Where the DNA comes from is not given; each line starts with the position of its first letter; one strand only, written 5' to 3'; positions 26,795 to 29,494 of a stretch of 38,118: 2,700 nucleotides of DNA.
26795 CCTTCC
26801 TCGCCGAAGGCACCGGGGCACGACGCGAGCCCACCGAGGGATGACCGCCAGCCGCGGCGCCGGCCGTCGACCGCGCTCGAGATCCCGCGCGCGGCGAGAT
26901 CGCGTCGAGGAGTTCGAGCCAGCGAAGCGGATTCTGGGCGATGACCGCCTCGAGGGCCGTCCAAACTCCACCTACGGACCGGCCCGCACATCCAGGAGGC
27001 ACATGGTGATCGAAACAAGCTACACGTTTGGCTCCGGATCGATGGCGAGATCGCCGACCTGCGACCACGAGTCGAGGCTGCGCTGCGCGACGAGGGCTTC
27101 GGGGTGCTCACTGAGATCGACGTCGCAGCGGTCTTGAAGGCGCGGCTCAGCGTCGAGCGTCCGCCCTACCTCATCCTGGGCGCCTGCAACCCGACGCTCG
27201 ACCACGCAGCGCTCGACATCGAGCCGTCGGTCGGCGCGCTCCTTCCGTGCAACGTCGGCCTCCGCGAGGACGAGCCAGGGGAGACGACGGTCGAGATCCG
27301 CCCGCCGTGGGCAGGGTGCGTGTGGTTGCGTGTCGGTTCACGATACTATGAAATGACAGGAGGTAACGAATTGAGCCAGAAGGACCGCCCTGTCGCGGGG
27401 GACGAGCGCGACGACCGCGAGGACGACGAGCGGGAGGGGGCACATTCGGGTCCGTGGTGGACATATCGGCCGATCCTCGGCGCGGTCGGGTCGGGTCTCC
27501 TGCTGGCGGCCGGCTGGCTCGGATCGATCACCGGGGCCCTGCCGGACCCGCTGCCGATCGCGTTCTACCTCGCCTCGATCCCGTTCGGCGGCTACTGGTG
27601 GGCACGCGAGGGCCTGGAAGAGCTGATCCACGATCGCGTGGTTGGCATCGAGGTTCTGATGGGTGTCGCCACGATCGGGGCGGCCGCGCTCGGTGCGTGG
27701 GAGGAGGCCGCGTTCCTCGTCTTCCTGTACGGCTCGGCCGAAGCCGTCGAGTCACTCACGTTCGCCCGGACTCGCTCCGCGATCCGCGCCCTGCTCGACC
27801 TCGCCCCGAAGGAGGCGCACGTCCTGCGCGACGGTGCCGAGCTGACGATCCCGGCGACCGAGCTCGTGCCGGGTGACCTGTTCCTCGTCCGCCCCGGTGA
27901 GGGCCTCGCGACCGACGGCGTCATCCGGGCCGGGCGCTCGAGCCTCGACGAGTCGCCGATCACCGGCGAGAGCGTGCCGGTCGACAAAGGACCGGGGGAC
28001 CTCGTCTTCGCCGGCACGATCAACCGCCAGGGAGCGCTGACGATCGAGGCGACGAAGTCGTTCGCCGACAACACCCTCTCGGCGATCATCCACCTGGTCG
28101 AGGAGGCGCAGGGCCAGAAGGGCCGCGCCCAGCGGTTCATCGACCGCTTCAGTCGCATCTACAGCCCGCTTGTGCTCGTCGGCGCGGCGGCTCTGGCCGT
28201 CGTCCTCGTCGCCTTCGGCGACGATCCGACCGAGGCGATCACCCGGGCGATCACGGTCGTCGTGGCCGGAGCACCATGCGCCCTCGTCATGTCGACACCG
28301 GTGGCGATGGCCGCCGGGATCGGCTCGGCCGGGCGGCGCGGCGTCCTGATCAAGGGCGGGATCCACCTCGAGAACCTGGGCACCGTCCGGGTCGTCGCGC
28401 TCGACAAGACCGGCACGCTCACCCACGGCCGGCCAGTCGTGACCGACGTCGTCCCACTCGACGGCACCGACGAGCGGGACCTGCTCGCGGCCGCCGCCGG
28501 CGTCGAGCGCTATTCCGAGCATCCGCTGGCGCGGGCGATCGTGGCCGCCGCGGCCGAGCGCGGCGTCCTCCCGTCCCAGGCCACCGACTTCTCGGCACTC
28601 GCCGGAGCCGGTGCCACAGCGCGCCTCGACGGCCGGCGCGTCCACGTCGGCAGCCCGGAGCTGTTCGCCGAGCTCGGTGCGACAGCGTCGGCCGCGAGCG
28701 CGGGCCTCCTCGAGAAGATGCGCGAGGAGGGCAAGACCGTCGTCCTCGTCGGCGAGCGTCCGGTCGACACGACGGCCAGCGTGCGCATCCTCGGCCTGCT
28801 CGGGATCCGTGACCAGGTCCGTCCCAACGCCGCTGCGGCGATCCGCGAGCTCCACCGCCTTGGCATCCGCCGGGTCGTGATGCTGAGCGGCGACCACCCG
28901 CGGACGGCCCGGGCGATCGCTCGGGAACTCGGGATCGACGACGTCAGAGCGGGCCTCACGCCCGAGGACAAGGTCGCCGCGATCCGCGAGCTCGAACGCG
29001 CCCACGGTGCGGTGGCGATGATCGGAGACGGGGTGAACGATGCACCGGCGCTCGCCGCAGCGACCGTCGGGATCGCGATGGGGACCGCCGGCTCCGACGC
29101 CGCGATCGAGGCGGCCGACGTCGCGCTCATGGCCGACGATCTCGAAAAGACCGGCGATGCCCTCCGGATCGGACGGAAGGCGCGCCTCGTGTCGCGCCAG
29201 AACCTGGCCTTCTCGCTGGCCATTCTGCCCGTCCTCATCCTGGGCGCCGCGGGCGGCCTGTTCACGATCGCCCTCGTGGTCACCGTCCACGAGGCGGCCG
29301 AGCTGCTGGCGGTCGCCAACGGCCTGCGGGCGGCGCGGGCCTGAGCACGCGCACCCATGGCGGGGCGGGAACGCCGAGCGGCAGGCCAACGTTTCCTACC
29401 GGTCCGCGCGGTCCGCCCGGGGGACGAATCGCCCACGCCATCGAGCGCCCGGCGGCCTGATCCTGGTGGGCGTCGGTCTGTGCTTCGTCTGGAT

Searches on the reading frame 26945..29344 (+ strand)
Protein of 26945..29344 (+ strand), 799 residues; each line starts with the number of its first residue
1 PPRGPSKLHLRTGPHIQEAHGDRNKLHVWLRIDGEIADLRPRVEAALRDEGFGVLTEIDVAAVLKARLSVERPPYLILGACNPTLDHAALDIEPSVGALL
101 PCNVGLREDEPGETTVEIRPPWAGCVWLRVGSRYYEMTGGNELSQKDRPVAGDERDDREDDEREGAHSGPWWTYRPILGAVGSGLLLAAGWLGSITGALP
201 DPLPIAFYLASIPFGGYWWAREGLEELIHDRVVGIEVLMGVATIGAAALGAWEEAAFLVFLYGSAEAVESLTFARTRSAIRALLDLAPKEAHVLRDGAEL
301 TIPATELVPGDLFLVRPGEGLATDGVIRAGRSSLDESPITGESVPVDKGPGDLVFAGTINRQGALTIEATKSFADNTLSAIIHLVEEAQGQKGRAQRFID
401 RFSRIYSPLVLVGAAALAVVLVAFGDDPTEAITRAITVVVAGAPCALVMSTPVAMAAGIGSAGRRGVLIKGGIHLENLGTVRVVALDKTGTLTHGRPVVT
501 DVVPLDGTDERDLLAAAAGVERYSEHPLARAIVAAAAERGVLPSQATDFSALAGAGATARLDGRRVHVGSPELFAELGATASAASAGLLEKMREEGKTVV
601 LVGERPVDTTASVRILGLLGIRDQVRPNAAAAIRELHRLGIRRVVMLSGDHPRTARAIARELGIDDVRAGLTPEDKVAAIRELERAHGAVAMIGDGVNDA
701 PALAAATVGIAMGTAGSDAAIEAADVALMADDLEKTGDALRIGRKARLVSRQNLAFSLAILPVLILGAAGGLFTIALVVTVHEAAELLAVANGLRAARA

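Call 62: search_protein_families(library=pfam, proteins=[window:26945-29344:+], max_evalue=0.001)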
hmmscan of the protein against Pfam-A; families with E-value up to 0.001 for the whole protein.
window:26945-29344:+ (799 aa): 5 families
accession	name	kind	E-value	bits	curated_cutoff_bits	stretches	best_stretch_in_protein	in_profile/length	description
PF00122.25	E1-E2_ATPase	-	3.5e-54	183.5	28.1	1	286-464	2-180/181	E1-E2 ATPase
PF00702.32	Hydrolase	-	2.4e-40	139.4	26.4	1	481-706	1-190/191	haloacid dehalogenase-like hydrolase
PF03625.19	DUF302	-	6.4e-18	64.8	23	1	58-118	1-60/63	Domain of unknown function DUF302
PF12710.13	HAD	-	4.5e-07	30.9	27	1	625-703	86-188/189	haloacid dehalogenase-like hydrolase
PF08282.18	Hydrolase_3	-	0.00017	21.8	20.9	0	684-726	200-241/255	haloacid dehalogenase-like hydrolase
